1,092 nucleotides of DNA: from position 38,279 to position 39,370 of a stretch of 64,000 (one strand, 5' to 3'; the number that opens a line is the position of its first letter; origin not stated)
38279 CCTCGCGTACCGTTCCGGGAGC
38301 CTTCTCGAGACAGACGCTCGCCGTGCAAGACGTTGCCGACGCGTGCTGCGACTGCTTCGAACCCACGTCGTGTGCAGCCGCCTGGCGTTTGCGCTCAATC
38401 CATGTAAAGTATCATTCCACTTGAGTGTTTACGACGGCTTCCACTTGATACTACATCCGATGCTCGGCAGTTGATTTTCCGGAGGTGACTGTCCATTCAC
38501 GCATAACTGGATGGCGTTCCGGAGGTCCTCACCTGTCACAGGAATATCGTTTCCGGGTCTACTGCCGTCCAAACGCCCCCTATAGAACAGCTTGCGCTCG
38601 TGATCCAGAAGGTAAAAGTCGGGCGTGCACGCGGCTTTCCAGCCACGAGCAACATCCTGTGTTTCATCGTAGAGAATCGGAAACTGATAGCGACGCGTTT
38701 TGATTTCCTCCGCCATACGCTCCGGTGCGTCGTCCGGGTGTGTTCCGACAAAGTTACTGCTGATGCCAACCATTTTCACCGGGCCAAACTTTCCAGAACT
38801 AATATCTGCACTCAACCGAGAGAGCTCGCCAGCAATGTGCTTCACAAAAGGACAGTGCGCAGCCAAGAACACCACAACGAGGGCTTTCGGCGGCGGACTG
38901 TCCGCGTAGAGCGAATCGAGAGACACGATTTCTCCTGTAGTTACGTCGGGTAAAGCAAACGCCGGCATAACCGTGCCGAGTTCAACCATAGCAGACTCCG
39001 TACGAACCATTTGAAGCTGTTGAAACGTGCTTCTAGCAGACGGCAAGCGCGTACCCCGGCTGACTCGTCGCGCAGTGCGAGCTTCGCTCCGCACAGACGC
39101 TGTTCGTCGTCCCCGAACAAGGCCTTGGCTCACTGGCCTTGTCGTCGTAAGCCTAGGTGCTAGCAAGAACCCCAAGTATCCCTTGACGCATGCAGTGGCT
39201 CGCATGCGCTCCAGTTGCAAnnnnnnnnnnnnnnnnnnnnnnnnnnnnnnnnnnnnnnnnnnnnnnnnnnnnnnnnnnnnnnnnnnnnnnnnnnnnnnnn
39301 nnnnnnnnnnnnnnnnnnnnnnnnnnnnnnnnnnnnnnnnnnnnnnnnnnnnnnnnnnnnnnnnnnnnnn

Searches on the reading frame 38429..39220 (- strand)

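Call 54: search_protein_families(library=pfam, proteins=[window:38429-39220:-], max_evalue=0.00001)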
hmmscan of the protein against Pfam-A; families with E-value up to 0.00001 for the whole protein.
window:38429-39220:- (263 aa): 2 families
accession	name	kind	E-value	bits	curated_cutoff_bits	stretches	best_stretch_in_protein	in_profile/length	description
PF00578.27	AhpC-TSA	-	3.1e-10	40.5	26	1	82-212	2-122/124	AhpC/TSA family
PF08534.16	Redoxin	-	8.9e-07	29.2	26.6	1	82-221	3-138/148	Redoxin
